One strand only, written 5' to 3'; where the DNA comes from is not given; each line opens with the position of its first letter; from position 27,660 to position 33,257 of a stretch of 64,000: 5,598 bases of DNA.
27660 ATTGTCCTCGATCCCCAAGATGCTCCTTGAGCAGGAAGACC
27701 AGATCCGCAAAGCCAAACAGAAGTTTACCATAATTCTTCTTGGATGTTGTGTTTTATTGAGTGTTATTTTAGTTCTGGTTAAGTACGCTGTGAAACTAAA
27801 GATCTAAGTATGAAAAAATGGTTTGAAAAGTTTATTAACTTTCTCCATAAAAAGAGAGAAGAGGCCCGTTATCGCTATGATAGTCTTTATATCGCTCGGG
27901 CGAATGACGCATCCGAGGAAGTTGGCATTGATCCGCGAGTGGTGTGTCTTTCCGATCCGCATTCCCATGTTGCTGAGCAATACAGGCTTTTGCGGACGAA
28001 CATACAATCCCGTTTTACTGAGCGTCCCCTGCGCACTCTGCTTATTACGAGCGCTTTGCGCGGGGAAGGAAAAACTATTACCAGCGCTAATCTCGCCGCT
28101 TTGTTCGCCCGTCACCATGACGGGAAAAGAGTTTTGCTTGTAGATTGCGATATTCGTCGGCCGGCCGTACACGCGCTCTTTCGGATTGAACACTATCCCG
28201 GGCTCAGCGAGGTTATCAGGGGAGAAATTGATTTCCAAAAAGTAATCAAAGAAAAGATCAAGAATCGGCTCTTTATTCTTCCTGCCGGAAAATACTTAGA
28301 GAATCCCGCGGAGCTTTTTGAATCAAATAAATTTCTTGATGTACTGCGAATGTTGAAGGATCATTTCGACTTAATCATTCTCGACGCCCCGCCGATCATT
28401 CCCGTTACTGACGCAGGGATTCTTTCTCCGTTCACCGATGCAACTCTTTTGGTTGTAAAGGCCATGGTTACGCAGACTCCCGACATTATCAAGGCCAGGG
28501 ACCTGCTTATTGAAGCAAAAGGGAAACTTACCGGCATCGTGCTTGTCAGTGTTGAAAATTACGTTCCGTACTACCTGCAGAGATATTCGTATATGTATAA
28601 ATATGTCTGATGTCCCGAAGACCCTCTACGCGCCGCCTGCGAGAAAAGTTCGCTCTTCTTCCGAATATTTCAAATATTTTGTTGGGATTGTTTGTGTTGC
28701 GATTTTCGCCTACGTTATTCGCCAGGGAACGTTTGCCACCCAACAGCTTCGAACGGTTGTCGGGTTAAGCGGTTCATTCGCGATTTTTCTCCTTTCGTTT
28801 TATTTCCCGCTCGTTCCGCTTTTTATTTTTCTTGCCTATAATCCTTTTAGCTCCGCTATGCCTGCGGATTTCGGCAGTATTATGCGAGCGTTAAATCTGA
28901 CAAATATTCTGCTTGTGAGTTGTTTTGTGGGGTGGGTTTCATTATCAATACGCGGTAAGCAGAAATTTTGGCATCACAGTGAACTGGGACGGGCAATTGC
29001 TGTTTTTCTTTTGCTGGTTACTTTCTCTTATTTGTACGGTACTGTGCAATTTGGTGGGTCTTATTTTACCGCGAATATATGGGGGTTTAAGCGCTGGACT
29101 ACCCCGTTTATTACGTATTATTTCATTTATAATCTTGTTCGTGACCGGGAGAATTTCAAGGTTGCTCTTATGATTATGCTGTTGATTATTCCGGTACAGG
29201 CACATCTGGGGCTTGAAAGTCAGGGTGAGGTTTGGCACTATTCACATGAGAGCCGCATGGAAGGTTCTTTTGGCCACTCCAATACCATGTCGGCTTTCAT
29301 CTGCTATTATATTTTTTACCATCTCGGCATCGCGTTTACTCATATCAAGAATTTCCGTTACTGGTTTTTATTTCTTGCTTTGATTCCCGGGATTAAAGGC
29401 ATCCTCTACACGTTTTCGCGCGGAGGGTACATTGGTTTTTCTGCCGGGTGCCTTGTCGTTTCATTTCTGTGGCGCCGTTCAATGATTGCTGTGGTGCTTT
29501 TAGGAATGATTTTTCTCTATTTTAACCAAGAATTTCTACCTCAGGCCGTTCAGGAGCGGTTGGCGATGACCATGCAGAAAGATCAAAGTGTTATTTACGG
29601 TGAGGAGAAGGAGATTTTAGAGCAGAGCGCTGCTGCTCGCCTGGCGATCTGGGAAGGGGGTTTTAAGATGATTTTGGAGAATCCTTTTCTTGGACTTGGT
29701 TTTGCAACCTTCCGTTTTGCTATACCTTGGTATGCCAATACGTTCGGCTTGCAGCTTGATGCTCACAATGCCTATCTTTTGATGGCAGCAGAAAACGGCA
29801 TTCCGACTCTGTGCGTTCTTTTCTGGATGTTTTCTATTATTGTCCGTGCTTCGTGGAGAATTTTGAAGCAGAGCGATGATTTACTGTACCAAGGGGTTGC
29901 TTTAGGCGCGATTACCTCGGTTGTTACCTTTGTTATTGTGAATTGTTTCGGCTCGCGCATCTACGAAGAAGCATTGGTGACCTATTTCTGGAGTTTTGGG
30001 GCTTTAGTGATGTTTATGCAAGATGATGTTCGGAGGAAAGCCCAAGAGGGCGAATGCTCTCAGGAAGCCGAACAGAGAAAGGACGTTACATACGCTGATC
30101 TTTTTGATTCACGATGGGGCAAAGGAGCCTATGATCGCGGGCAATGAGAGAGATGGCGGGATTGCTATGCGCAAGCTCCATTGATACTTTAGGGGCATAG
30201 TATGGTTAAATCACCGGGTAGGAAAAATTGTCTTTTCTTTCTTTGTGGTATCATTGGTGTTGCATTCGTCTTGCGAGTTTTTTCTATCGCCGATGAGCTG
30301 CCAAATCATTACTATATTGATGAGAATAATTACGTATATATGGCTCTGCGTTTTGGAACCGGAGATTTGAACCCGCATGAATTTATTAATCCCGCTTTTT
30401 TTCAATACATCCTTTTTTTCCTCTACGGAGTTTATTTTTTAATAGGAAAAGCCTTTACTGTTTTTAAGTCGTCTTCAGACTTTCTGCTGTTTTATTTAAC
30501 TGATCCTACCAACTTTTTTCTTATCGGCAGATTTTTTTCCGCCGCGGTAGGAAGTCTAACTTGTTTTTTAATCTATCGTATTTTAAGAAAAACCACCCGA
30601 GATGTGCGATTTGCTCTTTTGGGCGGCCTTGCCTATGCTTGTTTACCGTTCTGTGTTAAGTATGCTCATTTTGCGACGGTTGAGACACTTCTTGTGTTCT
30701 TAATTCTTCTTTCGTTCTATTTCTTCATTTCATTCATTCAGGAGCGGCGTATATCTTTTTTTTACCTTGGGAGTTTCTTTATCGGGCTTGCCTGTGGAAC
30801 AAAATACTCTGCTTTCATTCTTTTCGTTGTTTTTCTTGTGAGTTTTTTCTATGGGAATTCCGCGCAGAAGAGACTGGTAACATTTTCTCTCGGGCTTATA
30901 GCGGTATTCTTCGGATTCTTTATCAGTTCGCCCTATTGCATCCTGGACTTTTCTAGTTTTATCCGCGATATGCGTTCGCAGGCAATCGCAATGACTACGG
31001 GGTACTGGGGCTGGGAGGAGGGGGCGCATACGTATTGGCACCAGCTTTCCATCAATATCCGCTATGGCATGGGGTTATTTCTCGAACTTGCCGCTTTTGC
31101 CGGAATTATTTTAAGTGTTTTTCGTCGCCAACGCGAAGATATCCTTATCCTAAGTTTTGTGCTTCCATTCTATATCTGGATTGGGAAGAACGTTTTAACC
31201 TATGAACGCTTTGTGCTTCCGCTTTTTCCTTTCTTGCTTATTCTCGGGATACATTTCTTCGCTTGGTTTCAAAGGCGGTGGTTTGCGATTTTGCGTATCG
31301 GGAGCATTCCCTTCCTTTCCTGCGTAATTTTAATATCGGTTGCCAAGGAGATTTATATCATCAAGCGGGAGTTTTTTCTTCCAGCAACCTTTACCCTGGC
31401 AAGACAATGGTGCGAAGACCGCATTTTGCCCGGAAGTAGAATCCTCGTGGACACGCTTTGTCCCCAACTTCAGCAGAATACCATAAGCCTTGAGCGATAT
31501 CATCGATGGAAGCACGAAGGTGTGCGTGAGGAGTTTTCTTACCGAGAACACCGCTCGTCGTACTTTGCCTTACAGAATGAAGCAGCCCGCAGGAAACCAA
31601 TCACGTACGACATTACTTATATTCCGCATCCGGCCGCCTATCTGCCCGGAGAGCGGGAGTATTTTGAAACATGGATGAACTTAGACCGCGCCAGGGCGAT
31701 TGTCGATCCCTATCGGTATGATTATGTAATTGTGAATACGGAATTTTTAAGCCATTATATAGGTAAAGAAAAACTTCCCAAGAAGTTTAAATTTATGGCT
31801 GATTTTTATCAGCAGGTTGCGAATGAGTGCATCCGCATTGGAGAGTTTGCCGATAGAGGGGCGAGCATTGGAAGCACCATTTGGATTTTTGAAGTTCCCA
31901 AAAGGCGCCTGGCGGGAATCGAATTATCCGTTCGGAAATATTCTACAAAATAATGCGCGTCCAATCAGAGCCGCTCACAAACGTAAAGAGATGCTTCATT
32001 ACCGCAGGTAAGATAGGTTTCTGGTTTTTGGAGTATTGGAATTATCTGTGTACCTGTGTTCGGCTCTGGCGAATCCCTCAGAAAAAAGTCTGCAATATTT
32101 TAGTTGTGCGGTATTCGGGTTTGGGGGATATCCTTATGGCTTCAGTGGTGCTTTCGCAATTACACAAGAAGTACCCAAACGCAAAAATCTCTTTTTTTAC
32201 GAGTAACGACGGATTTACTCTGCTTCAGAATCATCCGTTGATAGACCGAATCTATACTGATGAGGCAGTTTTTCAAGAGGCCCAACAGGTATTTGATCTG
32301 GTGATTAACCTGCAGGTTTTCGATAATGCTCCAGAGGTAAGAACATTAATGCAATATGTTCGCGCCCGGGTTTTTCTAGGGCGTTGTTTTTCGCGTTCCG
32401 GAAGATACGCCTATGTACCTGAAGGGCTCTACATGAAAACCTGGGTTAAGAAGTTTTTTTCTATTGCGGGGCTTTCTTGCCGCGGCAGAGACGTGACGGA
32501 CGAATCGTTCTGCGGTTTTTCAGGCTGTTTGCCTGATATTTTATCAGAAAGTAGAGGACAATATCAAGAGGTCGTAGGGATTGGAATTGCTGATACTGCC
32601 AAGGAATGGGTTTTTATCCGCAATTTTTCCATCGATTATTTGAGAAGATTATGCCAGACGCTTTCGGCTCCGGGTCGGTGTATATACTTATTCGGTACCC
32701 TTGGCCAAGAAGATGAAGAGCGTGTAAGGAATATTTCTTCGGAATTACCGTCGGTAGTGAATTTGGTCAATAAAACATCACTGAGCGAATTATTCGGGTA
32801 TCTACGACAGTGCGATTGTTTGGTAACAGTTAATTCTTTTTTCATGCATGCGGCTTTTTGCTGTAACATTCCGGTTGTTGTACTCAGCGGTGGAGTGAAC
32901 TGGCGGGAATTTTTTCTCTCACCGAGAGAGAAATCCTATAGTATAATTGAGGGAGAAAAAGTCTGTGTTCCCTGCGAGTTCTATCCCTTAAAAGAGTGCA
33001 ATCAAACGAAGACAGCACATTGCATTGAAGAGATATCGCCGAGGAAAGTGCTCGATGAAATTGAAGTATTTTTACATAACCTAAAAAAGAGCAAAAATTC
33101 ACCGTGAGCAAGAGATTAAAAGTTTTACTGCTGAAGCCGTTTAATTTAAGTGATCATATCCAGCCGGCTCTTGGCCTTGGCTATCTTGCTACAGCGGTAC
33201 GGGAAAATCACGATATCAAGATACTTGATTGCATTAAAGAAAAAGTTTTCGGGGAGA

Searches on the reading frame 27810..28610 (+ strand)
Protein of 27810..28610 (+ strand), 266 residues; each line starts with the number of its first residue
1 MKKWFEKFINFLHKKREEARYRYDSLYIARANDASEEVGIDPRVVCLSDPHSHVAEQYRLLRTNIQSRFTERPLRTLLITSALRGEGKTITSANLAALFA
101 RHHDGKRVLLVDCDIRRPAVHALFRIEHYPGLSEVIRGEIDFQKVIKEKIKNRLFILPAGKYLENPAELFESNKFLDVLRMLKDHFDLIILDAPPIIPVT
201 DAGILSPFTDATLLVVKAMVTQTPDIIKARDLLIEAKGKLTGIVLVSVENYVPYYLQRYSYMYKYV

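Call 8: search_protein_families(library=pfam, proteins=[window:27810-28610:+], max_evalue=0.001)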
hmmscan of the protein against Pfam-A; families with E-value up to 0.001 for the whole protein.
window:27810-28610:+ (266 aa): 4 families
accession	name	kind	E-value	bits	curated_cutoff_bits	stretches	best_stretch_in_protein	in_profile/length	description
PF13614.12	AAA_31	-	3.5e-13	50.3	27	1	84-205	11-137/177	AAA domain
PF01656.29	CbiA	-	4.6e-08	33.5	25.4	1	84-171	8-54/125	CobQ/CobB/MinD/ParA nucleotide binding domain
PF10609.15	ParA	-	0.0001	22.3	27.1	1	76-134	5-56/246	NUBPL iron-transfer P-loop NTPase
PF00448.28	SRP54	-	0.001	19.2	22.7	0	83-119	9-43/196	SRP54-type protein, GTPase domain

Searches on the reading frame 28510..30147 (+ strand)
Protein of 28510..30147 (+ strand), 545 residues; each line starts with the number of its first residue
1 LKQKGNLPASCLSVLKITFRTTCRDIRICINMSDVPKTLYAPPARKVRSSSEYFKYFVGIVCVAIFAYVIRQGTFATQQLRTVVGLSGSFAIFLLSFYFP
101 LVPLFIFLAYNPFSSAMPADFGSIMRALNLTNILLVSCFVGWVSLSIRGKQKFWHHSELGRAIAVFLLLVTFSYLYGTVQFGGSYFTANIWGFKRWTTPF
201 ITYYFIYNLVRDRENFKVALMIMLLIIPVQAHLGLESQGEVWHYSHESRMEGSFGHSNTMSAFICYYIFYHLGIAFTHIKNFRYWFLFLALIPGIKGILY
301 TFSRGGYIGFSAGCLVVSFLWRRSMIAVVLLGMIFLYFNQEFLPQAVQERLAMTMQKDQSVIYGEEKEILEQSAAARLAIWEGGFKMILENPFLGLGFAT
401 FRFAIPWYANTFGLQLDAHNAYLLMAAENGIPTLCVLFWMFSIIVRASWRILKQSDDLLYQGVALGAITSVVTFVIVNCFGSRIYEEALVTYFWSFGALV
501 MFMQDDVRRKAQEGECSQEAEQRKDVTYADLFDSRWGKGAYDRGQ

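Call 8: search_protein_families(library=pfam, proteins=[window:28510-30147:+], max_evalue=0.001)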
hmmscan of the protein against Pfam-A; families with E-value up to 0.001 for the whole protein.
window:28510-30147:+ (545 aa): 1 family
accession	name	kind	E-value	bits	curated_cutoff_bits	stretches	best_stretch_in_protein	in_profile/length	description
PF04932.20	Wzy_C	-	2.2e-19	70.2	31.7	1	292-437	4-148/149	O-Antigen ligase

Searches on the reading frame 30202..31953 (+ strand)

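Call 7: search_protein_families(library=pfam, proteins=[window:30202-31953:+], max_evalue=0.001)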
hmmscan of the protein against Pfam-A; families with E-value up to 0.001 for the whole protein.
window:30202-31953:+ (583 aa): 2 families
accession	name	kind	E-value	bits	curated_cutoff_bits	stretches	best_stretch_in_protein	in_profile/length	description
PF13231.12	PMT_2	-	1.5e-13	51.7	26.1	1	109-245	24-157/160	Dolichyl-phosphate-mannose-protein mannosyltransferase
PF02366.24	PMT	-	2.7e-09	37.4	22.7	1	98-217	75-198/245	Dolichyl-phosphate-mannose-protein mannosyltransferase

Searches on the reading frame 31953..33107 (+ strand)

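Call 7: search_protein_families(library=pfam, proteins=[window:31953-33107:+], max_evalue=0.001)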
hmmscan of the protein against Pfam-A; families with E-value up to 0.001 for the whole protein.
window:31953-33107:+ (384 aa): 1 family
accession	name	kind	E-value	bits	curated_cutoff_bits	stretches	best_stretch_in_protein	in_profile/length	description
PF01075.23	Glyco_transf_9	-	7.1e-09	35.8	22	1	225-341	121-236/247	Glycosyltransferase family 9 (heptosyltransferase)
